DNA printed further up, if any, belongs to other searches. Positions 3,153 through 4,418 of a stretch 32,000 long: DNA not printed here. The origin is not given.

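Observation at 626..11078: About 10.4-kb integrase-bounded island with the gene grammar of a phage satellite (PICI/P4-like) between trxC and yicC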

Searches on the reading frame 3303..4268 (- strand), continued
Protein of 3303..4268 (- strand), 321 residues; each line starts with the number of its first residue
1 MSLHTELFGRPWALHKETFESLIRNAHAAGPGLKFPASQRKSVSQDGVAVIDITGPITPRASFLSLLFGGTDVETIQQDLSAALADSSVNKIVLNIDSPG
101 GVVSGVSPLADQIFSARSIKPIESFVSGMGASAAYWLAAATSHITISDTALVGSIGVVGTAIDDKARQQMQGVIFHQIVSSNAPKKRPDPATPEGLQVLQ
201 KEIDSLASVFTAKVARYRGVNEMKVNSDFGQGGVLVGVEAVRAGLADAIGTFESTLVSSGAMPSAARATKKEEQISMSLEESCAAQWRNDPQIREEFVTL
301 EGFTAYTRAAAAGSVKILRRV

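Call 118: find_related_loci(query=window:3303-4268:-, collection=viral_contigs, flank=10000)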
Query window:3303-4268:- (321 aa) in viral_contigs; peptide patterns used: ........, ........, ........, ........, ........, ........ (x = any residue, [..] = any of these).
78 stretches matched a pattern; 78 encode a relative of the query (tblastn E <= 1e-3); 78 distinct loci.
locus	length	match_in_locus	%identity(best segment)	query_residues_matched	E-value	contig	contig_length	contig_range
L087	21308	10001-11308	41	7-319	4e-65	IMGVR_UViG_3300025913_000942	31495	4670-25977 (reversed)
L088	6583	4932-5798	43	1-280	2e-64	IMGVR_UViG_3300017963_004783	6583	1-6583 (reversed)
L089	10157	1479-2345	43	1-280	2e-64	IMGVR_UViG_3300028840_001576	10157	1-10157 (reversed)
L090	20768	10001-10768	44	11-258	1e-62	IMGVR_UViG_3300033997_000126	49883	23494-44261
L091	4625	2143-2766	50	49-256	4e-62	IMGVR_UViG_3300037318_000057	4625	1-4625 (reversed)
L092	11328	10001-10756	47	10-253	2e-61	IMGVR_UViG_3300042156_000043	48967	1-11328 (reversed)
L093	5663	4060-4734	48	40-263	3e-59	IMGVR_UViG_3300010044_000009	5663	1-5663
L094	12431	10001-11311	39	7-321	5e-59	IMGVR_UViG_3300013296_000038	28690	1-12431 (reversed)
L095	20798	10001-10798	39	1-256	7e-59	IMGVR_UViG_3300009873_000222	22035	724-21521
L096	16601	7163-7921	44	10-256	3e-58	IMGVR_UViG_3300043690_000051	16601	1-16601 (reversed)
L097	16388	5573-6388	41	12-281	3e-58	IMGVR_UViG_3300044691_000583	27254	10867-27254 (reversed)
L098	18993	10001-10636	49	45-256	8e-58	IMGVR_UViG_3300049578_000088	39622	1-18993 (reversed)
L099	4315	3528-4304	44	9-256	5e-57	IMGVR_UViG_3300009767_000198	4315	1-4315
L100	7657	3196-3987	40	12-271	4e-57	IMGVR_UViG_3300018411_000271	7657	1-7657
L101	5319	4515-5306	40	12-271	6e-57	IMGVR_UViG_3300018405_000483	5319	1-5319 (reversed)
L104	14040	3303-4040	41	12-253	8e-55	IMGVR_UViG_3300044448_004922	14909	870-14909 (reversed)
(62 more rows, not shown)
